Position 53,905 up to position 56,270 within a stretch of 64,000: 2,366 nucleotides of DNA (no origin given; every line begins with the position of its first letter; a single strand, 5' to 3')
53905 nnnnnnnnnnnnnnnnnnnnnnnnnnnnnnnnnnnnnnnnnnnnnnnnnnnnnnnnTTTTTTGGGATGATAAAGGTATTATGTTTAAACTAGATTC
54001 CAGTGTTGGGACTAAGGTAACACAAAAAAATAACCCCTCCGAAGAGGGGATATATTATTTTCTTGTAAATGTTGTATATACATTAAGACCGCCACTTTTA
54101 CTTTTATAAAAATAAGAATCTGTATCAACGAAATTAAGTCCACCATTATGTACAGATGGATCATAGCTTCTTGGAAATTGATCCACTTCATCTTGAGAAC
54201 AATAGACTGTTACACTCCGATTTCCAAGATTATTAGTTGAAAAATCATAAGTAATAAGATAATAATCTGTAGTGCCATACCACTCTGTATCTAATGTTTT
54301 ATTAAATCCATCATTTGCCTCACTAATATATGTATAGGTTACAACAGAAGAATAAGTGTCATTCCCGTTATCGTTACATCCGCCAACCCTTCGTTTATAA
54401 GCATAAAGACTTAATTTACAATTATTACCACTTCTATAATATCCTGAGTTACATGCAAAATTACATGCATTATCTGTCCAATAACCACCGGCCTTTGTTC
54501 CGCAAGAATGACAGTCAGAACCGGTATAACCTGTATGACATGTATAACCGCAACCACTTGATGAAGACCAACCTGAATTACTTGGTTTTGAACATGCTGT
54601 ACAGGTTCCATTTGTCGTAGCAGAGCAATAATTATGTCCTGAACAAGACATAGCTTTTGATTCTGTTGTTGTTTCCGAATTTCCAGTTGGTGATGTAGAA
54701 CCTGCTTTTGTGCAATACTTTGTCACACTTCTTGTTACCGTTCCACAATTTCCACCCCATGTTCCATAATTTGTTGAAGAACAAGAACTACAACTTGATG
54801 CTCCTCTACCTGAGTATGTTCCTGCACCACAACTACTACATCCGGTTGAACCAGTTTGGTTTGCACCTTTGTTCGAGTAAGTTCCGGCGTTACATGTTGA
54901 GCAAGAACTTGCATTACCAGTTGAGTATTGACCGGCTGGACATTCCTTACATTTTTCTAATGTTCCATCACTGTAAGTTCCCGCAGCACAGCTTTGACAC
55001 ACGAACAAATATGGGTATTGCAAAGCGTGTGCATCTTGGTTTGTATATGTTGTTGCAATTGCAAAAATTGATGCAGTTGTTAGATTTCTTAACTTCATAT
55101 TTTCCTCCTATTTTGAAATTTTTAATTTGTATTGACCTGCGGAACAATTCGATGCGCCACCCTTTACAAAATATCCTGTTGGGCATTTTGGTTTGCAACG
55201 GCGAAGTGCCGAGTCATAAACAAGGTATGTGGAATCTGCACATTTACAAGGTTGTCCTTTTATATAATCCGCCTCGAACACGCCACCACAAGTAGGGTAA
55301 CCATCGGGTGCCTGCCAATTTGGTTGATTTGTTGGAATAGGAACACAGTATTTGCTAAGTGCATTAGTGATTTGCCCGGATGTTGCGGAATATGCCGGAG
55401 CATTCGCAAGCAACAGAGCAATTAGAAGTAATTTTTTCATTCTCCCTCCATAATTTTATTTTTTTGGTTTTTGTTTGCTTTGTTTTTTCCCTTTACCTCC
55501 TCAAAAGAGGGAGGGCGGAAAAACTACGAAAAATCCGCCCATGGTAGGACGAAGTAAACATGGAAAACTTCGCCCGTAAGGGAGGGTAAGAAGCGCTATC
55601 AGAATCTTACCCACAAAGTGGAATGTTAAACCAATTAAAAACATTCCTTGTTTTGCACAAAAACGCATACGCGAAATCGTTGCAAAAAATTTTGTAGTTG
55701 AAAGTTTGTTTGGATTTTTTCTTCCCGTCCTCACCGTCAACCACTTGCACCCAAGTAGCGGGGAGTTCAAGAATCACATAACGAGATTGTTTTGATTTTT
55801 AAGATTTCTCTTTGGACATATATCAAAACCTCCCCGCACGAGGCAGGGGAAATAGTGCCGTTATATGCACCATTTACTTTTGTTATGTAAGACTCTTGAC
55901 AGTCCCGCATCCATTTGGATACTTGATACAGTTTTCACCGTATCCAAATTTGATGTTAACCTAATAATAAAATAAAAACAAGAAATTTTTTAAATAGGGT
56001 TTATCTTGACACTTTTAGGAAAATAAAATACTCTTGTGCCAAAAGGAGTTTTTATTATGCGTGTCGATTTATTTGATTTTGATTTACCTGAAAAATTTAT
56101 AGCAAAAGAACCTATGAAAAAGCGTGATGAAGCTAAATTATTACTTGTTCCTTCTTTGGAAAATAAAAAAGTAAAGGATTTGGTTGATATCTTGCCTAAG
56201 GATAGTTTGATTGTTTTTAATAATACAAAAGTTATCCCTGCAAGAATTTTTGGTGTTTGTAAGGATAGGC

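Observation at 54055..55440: Operon of two secreted Cys-rich proteins built from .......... (ephrin-receptor-like / GCC2_GCC3 / TNFR-like) repeats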

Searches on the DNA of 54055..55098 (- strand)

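Call 86: search_rna_families(sources=[L065, L057, L062, L068], threshold=evalue, max_evalue=5)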
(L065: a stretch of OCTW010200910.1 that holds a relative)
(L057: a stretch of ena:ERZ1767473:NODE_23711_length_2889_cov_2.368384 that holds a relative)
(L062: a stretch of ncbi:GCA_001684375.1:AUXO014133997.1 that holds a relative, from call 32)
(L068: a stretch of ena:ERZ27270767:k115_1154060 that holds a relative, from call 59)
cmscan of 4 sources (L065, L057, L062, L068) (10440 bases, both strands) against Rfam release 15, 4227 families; matches with E-value up to 5: 6.
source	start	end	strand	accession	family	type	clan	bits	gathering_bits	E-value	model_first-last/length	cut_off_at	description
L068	177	253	+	RF02732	JA04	Gene; sRNA;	-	27.6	81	1.3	1-81/81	no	Aggregatibacter sRNA JA04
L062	2978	3102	-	RF00092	SNORA63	Gene; snRNA; snoRNA; HACA-box;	-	24.9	90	1.3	1-130/130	no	Small nucleolar RNA SNORA63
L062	3515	3577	+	RF00519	suhB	Gene; sRNA;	CL00108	21.1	41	1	1-77/77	no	Makes More Granules Regulator RNA (mmgR)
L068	172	244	+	RF02837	anti-hemB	Gene; sRNA;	-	19.3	49.5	0.85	1-81/81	no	Burkholderia RNA 7 (anti-hemB)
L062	3520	3569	+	RF02278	Betaproteobacteria_toxic_sRNA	Gene; sRNA;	-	19.2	50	4.2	1-64/64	no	Betaproteobacteria toxic small RNA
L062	533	643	+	RF00619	U6atac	Gene; snRNA; splicing;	CL00009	16.4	33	1.7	1-126/126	no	U6atac minor spliceosomal RNA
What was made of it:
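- On Any Rfam 15 RNA family (for the leader): Only chance-level hits outside the leader in L057, L062, L065 and L068 (call 86).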

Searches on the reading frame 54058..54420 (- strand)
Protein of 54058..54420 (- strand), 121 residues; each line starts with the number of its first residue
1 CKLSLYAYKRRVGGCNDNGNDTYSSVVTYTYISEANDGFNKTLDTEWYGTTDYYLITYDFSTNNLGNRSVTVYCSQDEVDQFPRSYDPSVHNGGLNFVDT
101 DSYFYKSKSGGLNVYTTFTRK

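Call 101: search_solved_structures(query=window:54058-54420:-, max_evalue=10)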
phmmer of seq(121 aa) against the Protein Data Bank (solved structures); distinct sequences matched with E-value up to 10: 2.
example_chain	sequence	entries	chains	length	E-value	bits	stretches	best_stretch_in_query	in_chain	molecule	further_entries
1cp7_A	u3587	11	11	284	0.14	15.7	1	13-68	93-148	AMINOPEPTIDASE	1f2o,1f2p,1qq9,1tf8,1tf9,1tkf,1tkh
8j2f_A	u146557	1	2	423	0.39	14.3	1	44-84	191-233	Sphingomyelin phosphodiesterase 2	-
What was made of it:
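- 54058..54417 (-): A residues 228-347: a variable, swappable C-terminal beta-rich domain ending in TFTRK, with no known relative. No PDB sequence hit with E < 0.1 (call 101).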

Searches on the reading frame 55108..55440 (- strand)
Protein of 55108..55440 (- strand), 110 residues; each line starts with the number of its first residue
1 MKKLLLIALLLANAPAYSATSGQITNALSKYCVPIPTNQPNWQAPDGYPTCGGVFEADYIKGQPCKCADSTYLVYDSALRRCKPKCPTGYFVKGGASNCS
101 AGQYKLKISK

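Call 3: search_protein_families(library=pfam, proteins=[window:55108-55440:-], max_evalue=10)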
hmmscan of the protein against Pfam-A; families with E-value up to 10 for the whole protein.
window:55108-55440:- (110 aa): 0 families

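Call 4: search_protein_families(library=ncbifam, proteins=[window:55108-55440:-], max_evalue=10)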
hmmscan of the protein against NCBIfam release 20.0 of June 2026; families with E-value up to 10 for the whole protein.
window:55108-55440:- (110 aa): 0 families
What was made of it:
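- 55108..55440 (-): Gene B: a 110-aa exported protein (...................|TS...) with 7 conserved Cys, belonging to a new family with no Pfam model. No Pfam or NCBIfam hit (calls 3, 4).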

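Call 14: find_homologous_proteins(query=window:55108-55440:-)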
Query window:55108-55440:- (110 aa): 11 proteins with E <= 0.001 among 18 candidates.
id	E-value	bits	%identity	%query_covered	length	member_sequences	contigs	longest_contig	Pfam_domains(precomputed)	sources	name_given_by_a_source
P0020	1.3e-65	236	95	100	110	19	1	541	-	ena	-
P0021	8.5e-28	114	50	90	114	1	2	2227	-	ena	-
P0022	2.1e-27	113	53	84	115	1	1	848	-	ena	-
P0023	3.7e-22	96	50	100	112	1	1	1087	-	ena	-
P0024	3.0e-20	90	58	81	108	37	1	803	-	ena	-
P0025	2.2e-19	87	47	95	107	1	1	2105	-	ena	-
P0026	8.3e-19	85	56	79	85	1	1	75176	-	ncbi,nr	ncbi:MAG: hypothetical protein J6J27_04550, partial [Alphaproteobacteria bacterium]|nr:hypothetical 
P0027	5.9e-17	79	51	68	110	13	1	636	-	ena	-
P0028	7.9e-17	79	53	81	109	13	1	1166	-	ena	-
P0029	3.4e-16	77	51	68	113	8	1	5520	-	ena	-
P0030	6.7e-7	47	38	69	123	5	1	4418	-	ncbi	-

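Call 30: find_encoding_contigs(protein=P0026, flank=5000, max_places=3)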
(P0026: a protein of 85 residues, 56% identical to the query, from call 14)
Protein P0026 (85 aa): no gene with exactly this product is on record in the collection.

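Call 31: find_encoding_contigs(protein=P0029, flank=5000, max_places=3)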
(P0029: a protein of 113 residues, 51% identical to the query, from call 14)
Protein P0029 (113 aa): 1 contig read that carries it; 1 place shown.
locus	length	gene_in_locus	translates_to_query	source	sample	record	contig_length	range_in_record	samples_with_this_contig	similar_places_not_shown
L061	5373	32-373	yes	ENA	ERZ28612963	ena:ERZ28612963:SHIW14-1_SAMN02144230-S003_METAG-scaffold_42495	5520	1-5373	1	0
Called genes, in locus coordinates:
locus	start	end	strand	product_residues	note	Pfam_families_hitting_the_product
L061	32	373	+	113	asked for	-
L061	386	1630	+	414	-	PF07562:NCD3G (faint), PF07699:Ephrin_rec_like (faint), PF23091:TNFR_ELAPOR1_6th (faint)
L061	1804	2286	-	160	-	-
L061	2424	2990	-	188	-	PF08207:EFP_N, PF01132:EFP, PF09285:Elong-fact-P_C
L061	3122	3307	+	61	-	-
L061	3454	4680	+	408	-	PF17936:Big_6 (faint), PF19077:Big_13 (weak)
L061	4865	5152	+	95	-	-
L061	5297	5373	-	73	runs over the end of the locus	?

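Call 32: find_encoding_contigs(protein=P0030, flank=5000, max_places=3)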
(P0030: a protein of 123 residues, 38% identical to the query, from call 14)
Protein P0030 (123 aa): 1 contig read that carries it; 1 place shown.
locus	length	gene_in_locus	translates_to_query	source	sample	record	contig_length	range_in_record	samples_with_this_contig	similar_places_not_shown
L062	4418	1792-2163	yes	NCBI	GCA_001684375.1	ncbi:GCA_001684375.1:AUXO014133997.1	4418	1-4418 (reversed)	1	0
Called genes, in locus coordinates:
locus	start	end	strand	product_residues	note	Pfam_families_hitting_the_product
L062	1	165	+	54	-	?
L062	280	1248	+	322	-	-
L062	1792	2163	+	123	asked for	-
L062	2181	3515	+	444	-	PF07562:NCD3G (faint), PF07699:Ephrin_rec_like (faint), PF23091:TNFR_ELAPOR1_6th (faint), PF26010:DUF8003 (faint)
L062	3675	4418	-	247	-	?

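Call 58: find_encoding_contigs(protein=P0021, flank=3000, max_places=3)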
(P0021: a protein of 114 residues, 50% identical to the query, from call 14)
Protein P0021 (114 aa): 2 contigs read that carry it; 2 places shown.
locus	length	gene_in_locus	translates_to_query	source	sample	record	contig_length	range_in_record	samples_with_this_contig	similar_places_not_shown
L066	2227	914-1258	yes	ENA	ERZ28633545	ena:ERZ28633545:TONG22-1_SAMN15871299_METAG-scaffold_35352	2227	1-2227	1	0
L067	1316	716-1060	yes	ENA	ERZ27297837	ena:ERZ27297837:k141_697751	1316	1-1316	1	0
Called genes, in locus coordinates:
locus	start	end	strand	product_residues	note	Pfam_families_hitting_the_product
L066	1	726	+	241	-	?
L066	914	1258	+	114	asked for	-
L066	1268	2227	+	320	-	?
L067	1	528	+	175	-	?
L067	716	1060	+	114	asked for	-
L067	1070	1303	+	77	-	PF07562:NCD3G (faint)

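Call 59: find_encoding_contigs(protein=P0025, flank=3000, max_places=3)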
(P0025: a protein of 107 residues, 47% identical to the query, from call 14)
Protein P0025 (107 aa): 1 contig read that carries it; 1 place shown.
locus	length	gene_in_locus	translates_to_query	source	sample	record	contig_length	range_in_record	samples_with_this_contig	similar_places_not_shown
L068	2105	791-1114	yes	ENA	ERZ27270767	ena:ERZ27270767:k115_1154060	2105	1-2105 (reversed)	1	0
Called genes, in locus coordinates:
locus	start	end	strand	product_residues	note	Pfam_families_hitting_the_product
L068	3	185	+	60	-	?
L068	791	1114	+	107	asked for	-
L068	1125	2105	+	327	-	?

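Call 80: predict_structure(alignment_id=A10)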
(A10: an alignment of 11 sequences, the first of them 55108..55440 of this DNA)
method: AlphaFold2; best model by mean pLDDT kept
length: 110 residues; sequences in the alignment: 11
mean_pLDDT: 58.7   pTM: 0.40
mean pLDDT of the five models: 58.7, 57.0, 50.7, 49.3, 48.5
residues with pLDDT >= 90: 0; 70-90: 15; 50-70: 72; < 50: 23
segments of 3 or more residues with pLDDT < 50: 1-6, 52-54, 93-95, 106-110
pLDDT, mean of each block of 10 residues (from residue 1): 48 54 66 58 59 58 70 71 62 52 48
secondary structure, 60 per line:
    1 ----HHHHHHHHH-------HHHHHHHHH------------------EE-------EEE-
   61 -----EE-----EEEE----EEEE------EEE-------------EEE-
elements in order: H5-13 H21-29 E57-59 E73-76 E81-84 E91-93 E107-109
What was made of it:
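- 55108..55440 (-): The AF2 model has low confidence, pLDDT 58.7 (call 80).
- B could not be modelled with confidence (call 80).
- Tried and rejected: Structure of B. The model has low confidence (pLDDT 58.7, call 80), so no fold search was run on it.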

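Call 90: find_homologous_proteins(query=A11, max_evalue=0.001)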
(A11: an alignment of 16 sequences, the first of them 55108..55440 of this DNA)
Query A11 (16 sequences) (110 aa, profile of the alignment): 54 proteins with E <= 0.001 among 826 candidates.
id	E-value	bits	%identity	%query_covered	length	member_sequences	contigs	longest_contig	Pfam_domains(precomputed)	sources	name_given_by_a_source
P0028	1.2e-39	153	53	81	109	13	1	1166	-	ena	-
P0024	6.7e-39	150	58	81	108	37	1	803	-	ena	-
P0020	5.1e-38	147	95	100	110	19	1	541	-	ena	-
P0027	1.0e-37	146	51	68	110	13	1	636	-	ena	-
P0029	5.6e-36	141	51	68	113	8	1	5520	-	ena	-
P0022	1.4e-35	139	53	84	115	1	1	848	-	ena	-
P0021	5.3e-35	138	50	90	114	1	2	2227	-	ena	-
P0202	4.0e-34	135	43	80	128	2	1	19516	-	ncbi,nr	ncbi:MAG: hypothetical protein K6F04_02970 [bacterium]|nr:hypothetical protein [bacterium]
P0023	2.8e-33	132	50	100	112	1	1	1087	-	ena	-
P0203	9.1e-33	130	44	98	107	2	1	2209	-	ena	-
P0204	5.1e-31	125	48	98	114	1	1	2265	-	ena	-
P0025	9.9e-30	121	47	95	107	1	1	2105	-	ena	-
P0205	1.1e-29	120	47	100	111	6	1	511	-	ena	-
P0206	4.4e-29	119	46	100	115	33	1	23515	-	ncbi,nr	ncbi:MAG: hypothetical protein IJ473_01915, partial [Alphaproteobacteria bacterium]|nr:hypothetical 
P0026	6.6e-29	118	56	79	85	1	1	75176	-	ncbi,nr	ncbi:MAG: hypothetical protein J6J27_04550, partial [Alphaproteobacteria bacterium]|nr:hypothetical 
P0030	6.0e-27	112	38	69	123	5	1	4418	-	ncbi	-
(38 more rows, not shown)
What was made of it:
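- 55108..55440 (-): There are 11 single-sequence homologues (call 14) and 54 by profile, all 85-170 aa, all unnamed and all from MAGs (call 90).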

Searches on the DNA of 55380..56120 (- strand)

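Call 13: search_rna_families(source=window, start=55380, end=56120, threshold=evalue, max_evalue=1, show_alignments=2)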
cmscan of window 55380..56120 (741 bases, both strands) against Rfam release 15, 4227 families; matches with E-value up to 1: 0.
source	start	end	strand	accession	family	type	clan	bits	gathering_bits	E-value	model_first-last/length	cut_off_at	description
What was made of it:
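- Tried and rejected: Permissive scans of the leader and of four homologous loci found nothing relevant (calls 13, 86).
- On Any Rfam 15 RNA family (for the leader): No hit at E <= 1 in window 55380-56120 (call 13).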

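Call 65: build_rna_model(alignment_id=A8, structure=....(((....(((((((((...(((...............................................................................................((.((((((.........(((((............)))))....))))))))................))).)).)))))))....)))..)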
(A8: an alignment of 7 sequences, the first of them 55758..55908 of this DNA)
Model R1 built from alignment A8 (7 sequences, 212 columns); structure: as given.
model positions 179; base pairs 28; branch points 0; effective number of sequences 3.76; information 0.59 bits per position. Calibrated on 0.2 Mb of random sequence (short: E-values are rough).
structure used (alignment columns):
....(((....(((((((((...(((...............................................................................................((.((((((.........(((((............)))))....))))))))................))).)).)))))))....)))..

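Call 67: search_with_rna_model(model_id=R1, sources=[window, L002, L003, L004, L005, L006, L007, L008, L009, L010, L011, L012, L013, L014, L015, L016, L017, L018, L019, L020, L021, L022, L023, L024, L025, L026, L027, L028, L029, L030, L031, L032, L033, L034, L035, L036, L037, L038, L039, L040, L041, L042, L043, L044, L045, L046, L047, L048, L049, L050, L051, L052, L053, L054, L055, L056, L057, L058, L059, L060, L061, L062, L064, L065, L066, L067, L068], max_evalue=1, make_alignment=true)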
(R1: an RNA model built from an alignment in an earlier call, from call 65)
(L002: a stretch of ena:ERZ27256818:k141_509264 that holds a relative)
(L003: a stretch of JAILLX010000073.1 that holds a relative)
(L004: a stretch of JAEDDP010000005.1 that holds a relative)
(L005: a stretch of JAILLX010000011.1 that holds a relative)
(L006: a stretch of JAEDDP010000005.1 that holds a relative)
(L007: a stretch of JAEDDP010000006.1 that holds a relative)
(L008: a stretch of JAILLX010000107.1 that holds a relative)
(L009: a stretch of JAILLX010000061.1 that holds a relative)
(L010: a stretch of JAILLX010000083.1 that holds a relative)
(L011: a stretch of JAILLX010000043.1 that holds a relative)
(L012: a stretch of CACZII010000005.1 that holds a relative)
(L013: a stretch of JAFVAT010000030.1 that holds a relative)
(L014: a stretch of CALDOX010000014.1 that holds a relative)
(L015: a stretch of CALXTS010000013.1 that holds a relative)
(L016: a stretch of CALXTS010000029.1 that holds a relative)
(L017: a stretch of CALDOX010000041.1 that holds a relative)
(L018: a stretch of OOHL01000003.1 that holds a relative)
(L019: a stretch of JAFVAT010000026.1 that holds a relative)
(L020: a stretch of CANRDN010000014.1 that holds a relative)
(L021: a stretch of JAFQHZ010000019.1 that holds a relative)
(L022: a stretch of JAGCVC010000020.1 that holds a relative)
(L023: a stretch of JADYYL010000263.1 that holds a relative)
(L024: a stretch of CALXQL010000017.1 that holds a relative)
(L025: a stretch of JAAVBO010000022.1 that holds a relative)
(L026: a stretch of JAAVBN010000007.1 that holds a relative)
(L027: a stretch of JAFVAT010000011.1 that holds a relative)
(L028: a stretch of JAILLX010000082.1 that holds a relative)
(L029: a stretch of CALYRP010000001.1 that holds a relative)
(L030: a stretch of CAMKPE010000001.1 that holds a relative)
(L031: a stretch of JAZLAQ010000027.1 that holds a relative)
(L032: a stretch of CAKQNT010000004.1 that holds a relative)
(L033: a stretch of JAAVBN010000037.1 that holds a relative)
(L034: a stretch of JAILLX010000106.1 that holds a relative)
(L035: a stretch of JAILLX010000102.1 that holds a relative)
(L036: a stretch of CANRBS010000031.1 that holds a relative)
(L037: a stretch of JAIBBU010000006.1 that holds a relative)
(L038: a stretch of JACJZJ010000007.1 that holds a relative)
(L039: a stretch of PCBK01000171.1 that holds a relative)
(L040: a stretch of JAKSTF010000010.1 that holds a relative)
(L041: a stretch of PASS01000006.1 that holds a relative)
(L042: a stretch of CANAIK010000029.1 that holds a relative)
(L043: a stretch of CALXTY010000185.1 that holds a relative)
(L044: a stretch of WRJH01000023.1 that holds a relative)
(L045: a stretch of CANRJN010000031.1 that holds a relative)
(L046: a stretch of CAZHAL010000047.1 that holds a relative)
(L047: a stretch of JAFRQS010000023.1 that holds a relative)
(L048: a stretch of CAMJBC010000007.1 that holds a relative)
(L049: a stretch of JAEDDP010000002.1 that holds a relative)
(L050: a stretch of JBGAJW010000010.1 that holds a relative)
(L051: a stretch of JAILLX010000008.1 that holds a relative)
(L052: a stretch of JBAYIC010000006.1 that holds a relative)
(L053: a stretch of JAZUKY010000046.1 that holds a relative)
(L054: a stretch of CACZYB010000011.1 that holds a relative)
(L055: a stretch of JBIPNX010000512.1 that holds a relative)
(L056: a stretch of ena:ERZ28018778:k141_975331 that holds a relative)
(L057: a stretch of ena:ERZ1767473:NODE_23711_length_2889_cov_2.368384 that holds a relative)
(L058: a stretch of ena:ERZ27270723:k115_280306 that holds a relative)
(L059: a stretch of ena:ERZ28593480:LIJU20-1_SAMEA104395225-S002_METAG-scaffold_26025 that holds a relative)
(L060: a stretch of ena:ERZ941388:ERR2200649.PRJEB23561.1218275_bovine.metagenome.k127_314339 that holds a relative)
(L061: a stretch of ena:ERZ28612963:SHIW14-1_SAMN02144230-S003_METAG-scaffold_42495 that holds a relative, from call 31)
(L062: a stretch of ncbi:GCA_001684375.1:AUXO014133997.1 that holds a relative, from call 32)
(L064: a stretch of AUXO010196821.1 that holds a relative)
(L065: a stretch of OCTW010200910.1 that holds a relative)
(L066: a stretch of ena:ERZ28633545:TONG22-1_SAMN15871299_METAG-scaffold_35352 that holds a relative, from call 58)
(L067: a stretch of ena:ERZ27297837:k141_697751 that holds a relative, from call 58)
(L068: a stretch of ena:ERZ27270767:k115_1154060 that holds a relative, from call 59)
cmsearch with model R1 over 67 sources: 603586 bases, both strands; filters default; matches with E-value up to 1: 12.
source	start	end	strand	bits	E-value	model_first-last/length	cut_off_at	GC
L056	1010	1195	+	145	2.7e-31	1-179/179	no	0.39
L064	170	355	-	145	2.7e-31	1-179/179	no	0.39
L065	512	697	-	145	2.7e-31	1-179/179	no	0.39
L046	3236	3407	+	144.1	4.4e-31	1-179/179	no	0.41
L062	1356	1527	+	132.5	2.3e-28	1-179/179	no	0.43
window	55758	55910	-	126.7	5.4e-27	1-179/179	no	0.41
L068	332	484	+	122.9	4.1e-26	1-179/179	no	0.41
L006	4936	5125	+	117.3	8.8e-25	1-179/179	no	0.4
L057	97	300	+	112.5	1.2e-23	1-179/179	no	0.41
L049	5886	6046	+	51.6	2.5e-09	1-179/179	no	0.47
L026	4947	5077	+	18.1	0.19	1-179/179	no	0.44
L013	4170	4274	+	16.4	0.49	15-167/179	no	0.32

Alignment A9: 12 matches aligned to the model, 242 columns, each read 5' to 3' on its own strand. Consensus structure (alignment columns), stored with it:
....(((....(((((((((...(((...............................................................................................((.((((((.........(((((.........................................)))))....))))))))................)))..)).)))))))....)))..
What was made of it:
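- Ten RUI239 loci gave no hit to the module-1 covariance model (call 67).
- Tried and rejected: The CM search of 67 sources added only two weak candidates, L026 (E = 0.19) and L013 (E = 0.49) (call 67).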

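Call 108: search_with_rna_model(model_id=R1, sources=[L069, L070, L071], max_evalue=0.01)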
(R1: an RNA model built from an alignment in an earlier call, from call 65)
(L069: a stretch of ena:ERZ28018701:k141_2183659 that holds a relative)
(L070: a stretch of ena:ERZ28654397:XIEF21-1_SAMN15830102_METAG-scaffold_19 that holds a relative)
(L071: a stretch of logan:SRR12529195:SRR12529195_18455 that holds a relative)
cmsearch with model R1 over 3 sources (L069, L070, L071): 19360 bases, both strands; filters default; matches with E-value up to 0.01: 2.
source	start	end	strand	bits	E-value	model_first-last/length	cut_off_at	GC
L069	2181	2352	+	133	5.6e-30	1-179/179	no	0.42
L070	2181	2352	+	133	5.6e-30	1-179/179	no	0.42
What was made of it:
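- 55758..55908 (-): Leader module 1 core: a multi-helix junction (P1, P2, P3, a variable hairpin, P5, P6, P7). CM R1 scores the family at 112-145 bits, and the second cassette of this MAG at 133 bits (calls 67, 108).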
